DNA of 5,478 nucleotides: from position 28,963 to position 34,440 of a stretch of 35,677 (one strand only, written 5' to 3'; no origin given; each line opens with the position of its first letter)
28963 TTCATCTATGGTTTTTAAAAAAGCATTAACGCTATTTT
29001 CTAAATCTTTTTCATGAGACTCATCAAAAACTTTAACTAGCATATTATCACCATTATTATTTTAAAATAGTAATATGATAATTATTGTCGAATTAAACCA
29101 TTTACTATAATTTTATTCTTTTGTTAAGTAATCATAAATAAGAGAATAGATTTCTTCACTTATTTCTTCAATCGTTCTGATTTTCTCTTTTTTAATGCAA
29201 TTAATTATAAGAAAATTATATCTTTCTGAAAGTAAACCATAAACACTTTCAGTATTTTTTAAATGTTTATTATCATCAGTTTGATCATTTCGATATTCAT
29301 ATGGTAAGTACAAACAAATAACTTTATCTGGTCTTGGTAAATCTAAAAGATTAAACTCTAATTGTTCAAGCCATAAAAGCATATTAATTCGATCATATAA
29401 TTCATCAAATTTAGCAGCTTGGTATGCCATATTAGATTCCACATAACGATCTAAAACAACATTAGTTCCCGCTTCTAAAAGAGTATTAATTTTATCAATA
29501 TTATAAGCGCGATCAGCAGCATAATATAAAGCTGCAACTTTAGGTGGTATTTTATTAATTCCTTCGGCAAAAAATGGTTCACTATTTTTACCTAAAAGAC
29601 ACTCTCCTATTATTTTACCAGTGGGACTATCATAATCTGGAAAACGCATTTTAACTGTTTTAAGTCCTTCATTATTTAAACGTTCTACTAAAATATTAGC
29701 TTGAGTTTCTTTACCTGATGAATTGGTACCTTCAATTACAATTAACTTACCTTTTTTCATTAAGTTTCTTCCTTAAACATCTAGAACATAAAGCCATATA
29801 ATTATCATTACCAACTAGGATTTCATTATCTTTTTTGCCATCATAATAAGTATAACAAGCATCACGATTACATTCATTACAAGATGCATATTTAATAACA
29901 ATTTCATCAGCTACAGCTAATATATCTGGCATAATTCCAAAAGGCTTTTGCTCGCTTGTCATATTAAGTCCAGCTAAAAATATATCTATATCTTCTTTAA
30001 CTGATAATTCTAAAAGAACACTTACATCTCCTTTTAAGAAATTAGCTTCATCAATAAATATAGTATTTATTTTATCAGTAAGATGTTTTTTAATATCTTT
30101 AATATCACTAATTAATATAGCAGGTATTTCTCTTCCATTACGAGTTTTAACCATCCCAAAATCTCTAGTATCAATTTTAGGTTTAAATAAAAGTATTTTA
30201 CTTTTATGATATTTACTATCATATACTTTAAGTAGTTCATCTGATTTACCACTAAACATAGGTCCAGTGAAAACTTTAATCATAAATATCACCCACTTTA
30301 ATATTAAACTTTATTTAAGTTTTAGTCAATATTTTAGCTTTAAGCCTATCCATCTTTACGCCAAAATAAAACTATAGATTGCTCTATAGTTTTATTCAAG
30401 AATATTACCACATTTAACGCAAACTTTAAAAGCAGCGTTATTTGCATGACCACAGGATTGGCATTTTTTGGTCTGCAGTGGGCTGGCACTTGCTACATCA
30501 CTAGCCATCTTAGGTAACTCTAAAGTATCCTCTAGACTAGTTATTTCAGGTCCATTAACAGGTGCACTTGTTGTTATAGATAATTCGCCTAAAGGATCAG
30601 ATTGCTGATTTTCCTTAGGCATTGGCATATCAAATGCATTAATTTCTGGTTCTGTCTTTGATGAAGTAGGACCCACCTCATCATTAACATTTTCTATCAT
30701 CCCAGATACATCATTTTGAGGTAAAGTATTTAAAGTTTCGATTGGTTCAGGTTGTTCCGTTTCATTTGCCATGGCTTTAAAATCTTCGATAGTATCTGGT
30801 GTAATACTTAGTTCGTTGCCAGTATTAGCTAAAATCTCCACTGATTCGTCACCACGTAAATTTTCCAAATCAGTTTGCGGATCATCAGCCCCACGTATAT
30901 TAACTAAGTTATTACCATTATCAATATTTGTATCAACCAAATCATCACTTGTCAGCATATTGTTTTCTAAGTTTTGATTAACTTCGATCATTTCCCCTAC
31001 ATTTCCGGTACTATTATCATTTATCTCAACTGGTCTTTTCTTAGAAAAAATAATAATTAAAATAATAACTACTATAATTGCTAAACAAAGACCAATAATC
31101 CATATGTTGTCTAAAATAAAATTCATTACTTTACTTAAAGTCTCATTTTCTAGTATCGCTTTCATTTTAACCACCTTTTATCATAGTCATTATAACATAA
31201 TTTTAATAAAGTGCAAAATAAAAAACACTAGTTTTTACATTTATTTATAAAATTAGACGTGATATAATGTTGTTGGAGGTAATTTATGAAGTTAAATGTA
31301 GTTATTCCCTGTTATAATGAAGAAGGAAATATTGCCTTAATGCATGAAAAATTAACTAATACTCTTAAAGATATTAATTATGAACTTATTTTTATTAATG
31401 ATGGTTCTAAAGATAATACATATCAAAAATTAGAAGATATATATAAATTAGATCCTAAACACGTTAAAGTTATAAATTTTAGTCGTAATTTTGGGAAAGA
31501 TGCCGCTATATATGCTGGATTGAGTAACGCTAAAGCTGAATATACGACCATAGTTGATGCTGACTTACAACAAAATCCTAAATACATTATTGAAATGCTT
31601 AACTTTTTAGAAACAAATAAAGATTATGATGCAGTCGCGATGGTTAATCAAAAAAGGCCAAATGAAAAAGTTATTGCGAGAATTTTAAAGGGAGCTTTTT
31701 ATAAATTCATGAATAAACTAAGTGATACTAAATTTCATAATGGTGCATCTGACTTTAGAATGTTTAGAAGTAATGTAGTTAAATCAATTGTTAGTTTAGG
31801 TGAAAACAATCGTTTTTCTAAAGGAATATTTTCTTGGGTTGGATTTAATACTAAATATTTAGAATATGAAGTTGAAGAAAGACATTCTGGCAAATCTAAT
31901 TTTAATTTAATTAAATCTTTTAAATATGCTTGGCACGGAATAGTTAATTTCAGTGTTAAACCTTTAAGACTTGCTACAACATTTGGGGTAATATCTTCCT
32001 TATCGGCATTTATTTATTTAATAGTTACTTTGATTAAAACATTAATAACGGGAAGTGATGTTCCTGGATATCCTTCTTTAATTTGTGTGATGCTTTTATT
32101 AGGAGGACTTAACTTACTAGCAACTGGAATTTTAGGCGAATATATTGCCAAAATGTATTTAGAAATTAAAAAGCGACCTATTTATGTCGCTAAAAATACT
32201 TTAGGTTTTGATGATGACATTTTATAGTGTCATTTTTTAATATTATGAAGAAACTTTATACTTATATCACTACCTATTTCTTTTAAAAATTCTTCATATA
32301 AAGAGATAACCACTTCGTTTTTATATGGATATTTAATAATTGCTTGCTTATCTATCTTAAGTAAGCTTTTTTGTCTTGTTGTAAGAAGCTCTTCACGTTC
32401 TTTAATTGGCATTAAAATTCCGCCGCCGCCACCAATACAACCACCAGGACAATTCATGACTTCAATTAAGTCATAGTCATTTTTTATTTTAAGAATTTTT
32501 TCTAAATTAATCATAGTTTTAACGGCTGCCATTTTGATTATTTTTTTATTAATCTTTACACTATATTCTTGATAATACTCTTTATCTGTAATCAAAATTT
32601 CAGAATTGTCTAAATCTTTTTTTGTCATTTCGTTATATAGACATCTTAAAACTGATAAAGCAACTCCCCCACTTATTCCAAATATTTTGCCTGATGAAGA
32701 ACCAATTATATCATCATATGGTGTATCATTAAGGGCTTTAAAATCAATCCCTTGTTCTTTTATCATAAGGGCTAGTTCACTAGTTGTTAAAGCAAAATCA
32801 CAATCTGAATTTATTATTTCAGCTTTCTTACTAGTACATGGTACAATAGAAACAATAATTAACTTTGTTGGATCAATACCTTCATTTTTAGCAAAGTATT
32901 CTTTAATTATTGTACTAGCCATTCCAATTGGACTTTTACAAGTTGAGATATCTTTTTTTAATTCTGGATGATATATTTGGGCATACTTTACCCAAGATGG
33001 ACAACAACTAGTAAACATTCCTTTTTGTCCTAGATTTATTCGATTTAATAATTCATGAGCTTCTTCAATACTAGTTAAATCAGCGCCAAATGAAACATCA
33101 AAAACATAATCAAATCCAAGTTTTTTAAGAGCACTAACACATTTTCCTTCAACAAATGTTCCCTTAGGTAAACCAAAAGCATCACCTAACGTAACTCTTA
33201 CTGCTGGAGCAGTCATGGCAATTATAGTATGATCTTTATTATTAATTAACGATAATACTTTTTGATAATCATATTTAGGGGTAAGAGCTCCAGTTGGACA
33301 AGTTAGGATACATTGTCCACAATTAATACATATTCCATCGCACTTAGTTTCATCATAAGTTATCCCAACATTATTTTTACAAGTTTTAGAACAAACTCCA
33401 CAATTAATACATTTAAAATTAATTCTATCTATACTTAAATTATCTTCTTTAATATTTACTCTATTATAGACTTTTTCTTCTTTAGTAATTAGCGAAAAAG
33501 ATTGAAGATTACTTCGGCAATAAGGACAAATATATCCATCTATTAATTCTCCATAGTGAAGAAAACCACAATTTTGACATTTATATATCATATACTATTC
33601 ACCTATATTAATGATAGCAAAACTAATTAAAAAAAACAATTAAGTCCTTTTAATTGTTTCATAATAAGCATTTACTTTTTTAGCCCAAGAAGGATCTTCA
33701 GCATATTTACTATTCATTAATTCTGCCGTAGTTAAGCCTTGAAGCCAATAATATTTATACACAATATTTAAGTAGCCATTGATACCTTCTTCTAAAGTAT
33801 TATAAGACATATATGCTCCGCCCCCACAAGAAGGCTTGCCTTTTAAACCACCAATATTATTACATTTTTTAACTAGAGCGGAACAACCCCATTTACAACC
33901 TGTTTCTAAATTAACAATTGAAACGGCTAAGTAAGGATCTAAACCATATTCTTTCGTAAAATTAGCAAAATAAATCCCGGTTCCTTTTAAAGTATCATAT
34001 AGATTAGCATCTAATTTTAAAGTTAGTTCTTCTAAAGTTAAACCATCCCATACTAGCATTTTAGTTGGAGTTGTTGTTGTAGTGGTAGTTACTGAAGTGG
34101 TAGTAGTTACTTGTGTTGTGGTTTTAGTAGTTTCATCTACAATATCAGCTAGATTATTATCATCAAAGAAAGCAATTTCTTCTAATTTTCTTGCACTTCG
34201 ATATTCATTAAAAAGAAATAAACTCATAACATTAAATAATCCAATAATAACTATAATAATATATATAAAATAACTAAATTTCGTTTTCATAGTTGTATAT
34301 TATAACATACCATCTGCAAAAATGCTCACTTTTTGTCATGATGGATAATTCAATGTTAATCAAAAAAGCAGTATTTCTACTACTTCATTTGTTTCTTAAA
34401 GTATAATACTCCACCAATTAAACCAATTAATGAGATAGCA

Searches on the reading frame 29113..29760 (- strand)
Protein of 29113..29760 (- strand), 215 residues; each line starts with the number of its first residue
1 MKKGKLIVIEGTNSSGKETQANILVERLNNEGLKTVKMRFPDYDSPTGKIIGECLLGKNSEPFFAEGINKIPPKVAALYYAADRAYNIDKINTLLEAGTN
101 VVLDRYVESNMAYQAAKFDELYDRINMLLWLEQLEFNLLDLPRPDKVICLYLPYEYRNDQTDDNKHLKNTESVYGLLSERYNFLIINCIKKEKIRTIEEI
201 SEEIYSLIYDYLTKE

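Call 26: search_protein_families(library=pfam, proteins=[window:29113-29760:-], max_evalue=0.01)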
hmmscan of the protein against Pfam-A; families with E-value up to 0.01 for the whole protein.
window:29113-29760:- (215 aa): 3 families
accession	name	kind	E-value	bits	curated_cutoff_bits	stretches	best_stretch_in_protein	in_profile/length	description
PF02223.23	Thymidylate_kin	-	2.5e-21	76.6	27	1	9-166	1-140/185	Thymidylate kinase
PF07931.18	CPT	-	0.0052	17.1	22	0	4-112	1-95/172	Chloramphenicol phosphotransferase-like protein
PF13238.12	AAA_18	-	0.0089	16.9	29.4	0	7-116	1-90/128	AAA domain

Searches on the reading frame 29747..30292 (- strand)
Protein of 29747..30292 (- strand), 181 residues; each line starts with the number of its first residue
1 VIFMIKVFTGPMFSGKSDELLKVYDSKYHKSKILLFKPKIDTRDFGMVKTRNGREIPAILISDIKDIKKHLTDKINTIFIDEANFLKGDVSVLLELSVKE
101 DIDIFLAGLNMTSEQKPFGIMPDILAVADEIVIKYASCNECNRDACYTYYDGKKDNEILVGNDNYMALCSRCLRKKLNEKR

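Call 26: search_protein_families(library=pfam, proteins=[window:29747-30292:-], max_evalue=0.01)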
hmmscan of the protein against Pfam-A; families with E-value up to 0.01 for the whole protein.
window:29747-30292:- (181 aa): 2 families
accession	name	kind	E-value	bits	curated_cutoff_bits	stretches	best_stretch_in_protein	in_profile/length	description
PF00265.24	TK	-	5e-36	124.6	20.6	1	5-172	3-175/176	Thymidine kinase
PF13173.12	AAA_14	-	0.0015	18.9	27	1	5-108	4-97/129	AAA domain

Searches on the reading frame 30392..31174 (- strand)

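Call 26: search_protein_families(library=pfam, proteins=[window:30392-31174:-], max_evalue=0.01)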
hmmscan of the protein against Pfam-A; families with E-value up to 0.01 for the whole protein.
window:30392-31174:- (260 aa): 2 families
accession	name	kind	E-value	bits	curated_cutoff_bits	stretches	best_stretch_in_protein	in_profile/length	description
PF12773.13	DZR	-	0.0052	17.4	27.3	1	231-256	20-45/45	Double zinc ribbon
PF13240.11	Zn_Ribbon_1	-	0.0064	16.7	25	0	237-257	1-21/23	zinc-ribbon domain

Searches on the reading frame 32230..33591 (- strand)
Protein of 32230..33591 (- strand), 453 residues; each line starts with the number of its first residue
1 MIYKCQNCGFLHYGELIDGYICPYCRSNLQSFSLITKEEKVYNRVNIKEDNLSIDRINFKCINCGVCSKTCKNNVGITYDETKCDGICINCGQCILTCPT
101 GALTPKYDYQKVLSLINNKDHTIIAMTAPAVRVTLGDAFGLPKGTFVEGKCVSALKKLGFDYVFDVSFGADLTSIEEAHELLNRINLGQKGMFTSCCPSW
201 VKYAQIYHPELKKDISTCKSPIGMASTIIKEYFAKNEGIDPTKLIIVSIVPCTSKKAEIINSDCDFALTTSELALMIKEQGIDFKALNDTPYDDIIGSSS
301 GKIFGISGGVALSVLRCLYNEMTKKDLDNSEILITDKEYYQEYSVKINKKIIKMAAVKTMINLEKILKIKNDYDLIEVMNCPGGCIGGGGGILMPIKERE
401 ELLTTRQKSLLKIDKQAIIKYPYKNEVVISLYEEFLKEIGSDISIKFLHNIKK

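Call 26: search_protein_families(library=pfam, proteins=[window:32230-33591:-], max_evalue=0.01)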
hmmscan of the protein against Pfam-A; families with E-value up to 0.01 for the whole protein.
window:32230-33591:- (453 aa): 12 families
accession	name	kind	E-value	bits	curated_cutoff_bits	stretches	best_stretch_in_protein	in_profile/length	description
PF02906.19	Fe_hyd_lg_C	-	4.1e-76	256.3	22.1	1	122-389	2-245/245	Iron only hydrogenase large subunit, C-terminal domain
PF02256.22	Fe_hyd_SSU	-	4.9e-08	33.3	24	1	401-449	2-50/56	Iron hydrogenase small subunit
PF13183.11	Fer4_8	-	1e-05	26.4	27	0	4-75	4-68/68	4Fe-4S dicluster domain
PF12838.12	Fer4_7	-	1.4e-05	25.9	27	1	88-110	2-24/52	4Fe-4S dicluster domain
PF13534.11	Fer4_17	-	5.3e-05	24.1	22.2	0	22-75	5-60/61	4Fe-4S dicluster domain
PF13484.11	Fer4_16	-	0.00022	22.4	30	1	88-115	2-32/66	4Fe-4S double cluster binding domain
PF13187.11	Fer4_9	-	0.001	19.5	27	1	60-102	1-51/52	4Fe-4S dicluster domain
PF00037.32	Fer4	-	0.0014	18.8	21.1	1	88-104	8-24/24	4Fe-4S binding domain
PF12837.12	Fer4_6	-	0.0027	18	25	1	77-103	2-24/24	4Fe-4S binding domain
PF21349.2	RUBY_RBDX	-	0.0034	17.2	26.5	1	3-26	1-23/30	Rubrerythrin, rubredoxin-like domain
PF17179.9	Fer4_22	-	0.0042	18.3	27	0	88-104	2-18/95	4Fe-4S dicluster domain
PF14697.11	Fer4_21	-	0.0071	16.9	35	0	87-102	7-22/59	4Fe-4S dicluster domain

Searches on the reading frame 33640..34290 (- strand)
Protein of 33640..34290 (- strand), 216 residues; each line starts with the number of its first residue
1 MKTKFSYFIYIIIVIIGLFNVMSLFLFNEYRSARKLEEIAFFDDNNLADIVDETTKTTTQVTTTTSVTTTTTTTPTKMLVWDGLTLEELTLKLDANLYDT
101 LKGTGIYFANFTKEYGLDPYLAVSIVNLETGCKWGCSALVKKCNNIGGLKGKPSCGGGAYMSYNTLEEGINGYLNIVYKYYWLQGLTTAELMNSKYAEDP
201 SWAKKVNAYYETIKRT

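Call 26: search_protein_families(library=pfam, proteins=[window:33640-34290:-], max_evalue=0.01)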
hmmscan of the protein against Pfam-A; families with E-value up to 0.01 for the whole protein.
window:33640-34290:- (216 aa): 1 family
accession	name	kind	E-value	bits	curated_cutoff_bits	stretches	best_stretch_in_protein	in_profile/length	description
PF01832.25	Glucosaminidase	-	4.8e-11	43.8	30.2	1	109-214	5-122/123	Mannosyl-glycoprotein endo-beta-N-acetylglucosaminidase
